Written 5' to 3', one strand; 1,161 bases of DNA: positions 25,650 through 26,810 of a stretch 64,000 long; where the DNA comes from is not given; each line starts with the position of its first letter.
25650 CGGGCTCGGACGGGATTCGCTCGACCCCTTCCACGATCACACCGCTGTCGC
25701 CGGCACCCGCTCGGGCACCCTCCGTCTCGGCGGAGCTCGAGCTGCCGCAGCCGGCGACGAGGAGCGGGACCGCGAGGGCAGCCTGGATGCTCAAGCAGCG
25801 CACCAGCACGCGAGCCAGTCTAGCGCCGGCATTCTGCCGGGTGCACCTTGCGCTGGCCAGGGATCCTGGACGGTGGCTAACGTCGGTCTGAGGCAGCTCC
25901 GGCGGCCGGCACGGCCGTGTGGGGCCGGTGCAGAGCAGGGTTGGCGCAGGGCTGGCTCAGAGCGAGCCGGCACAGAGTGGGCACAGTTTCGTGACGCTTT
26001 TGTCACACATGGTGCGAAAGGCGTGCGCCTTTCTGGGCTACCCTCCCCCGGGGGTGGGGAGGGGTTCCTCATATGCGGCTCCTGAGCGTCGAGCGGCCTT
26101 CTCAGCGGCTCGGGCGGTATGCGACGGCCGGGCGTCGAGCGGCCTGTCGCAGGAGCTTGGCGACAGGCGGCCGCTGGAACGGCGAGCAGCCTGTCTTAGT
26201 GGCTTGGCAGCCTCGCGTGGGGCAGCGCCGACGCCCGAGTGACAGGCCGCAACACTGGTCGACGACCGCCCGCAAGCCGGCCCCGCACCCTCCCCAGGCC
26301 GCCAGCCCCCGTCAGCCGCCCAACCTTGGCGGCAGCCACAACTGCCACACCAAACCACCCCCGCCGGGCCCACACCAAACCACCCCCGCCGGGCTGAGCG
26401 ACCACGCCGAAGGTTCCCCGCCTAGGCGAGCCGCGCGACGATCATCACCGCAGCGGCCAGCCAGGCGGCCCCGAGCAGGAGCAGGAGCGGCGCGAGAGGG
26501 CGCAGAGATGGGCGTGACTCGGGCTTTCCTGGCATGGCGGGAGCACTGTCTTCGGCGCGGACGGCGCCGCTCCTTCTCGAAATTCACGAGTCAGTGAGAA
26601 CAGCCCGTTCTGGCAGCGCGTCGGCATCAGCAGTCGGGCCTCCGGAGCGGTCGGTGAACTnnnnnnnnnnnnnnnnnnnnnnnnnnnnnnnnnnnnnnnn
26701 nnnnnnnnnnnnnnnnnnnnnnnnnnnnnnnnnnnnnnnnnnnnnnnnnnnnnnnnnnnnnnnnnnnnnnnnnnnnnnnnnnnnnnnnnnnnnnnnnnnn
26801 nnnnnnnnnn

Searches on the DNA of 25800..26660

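Call 53: search_rna_families(source=window, start=25800, end=26660, threshold=evalue, max_evalue=5)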
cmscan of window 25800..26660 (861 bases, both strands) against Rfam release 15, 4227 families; matches with E-value up to 5: 3.
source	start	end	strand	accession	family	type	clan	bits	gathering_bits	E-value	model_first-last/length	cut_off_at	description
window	25894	25974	+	RF01383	GRIK4_3p_UTR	Gene;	-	17.2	38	1.2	1-94/94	no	GRIK4 3 prime UTR element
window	25824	25911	-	RF00375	HIV_PBS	Cis-reg;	-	16.1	61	3.8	1-99/99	no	HIV primer binding site (PBS)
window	25926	25973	-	RF01151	snoU82P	Gene; snRNA; snoRNA; CD-box;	-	11.3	42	4.3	1-55/55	no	Small nucleolar RNA U82P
